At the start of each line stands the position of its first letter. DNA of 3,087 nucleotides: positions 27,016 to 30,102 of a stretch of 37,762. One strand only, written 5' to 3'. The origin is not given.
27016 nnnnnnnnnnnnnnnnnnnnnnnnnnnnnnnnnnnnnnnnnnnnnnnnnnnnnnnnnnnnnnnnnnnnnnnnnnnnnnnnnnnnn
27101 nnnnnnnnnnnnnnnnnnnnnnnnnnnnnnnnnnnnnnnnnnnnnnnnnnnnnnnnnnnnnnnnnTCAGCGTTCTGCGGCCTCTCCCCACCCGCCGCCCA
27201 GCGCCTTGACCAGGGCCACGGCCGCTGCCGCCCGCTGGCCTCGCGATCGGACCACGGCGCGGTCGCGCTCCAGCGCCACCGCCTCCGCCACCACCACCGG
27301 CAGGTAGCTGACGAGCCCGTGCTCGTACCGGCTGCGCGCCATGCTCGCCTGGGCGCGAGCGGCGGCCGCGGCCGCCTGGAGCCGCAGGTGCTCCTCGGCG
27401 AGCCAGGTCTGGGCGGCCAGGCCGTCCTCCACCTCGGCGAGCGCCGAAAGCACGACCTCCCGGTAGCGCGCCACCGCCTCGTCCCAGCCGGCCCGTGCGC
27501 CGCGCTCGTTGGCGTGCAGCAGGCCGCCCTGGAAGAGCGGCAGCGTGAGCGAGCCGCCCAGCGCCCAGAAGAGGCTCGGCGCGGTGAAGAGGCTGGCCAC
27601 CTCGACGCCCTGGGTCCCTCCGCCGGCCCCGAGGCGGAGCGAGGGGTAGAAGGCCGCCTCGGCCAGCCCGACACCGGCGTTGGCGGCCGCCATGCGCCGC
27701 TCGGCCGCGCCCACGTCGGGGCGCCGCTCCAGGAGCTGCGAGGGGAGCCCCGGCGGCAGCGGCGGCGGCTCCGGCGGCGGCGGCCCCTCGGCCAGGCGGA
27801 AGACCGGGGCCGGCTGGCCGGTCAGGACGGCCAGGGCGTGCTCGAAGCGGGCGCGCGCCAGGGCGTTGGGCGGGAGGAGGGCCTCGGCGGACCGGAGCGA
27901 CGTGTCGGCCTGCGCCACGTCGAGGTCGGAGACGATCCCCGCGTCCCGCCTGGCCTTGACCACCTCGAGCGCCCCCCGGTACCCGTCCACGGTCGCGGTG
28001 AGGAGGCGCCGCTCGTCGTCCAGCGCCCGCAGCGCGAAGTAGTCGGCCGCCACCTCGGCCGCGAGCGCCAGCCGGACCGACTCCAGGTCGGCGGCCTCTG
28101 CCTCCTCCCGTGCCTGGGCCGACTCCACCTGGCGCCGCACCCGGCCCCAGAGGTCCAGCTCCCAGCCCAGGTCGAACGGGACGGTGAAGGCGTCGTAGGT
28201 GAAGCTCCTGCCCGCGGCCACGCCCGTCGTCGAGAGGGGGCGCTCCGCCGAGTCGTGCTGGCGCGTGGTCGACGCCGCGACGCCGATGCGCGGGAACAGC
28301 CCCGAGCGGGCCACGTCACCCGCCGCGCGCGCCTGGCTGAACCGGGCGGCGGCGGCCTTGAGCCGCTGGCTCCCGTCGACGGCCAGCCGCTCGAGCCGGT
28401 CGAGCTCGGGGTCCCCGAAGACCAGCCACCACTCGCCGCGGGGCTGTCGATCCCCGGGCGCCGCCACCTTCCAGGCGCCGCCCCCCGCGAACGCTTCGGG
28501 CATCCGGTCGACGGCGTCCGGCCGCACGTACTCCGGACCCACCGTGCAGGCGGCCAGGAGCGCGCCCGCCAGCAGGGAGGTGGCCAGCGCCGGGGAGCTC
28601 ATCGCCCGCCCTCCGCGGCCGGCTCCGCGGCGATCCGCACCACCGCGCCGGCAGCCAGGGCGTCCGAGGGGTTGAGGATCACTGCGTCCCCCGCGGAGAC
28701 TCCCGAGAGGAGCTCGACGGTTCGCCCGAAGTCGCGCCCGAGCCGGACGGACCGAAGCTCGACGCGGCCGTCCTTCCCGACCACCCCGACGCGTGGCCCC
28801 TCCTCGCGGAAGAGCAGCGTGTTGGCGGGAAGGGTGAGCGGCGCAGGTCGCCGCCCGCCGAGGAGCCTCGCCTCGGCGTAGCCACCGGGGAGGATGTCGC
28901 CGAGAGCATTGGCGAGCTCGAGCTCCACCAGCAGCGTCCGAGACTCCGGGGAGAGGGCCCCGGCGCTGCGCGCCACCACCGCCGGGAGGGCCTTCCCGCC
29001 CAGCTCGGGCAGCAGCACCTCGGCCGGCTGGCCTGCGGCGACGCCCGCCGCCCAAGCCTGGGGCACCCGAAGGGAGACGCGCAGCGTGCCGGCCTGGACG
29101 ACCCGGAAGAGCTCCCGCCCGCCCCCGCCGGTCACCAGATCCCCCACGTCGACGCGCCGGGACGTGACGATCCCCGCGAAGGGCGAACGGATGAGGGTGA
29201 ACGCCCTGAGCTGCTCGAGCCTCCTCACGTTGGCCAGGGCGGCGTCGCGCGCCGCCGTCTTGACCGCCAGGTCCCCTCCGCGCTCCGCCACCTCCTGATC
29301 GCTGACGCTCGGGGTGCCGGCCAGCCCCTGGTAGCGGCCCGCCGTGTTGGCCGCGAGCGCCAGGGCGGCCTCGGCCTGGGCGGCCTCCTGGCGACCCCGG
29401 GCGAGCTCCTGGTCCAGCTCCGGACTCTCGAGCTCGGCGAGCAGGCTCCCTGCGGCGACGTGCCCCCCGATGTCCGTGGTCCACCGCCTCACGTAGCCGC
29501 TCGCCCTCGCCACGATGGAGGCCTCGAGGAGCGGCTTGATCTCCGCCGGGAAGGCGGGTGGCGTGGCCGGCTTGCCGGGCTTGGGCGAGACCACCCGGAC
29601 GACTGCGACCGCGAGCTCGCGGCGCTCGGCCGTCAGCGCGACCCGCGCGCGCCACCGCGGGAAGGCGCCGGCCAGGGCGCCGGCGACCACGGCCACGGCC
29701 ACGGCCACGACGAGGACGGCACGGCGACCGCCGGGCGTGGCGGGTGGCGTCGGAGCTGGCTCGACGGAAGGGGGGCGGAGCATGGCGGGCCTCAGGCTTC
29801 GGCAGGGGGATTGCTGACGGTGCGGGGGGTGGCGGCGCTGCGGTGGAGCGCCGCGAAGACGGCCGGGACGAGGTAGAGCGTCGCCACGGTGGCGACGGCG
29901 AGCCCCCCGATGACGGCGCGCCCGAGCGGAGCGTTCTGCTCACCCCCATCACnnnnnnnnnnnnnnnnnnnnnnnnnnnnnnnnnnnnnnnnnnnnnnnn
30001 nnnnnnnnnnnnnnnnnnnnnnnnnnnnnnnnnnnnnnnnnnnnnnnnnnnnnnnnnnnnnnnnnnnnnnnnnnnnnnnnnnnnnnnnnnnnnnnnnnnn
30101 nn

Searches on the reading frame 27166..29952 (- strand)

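Call 30: search_protein_families(library=pfam, proteins=[window:27166-29952:-], max_evalue=0.001)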
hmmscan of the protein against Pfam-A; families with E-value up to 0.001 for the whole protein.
window:27166-29952:- (928 aa): 1 family
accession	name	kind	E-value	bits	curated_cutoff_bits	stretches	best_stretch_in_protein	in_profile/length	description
PF02321.23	OEP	-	4.6e-34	118.3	22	2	517-693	1-168/187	Outer membrane efflux protein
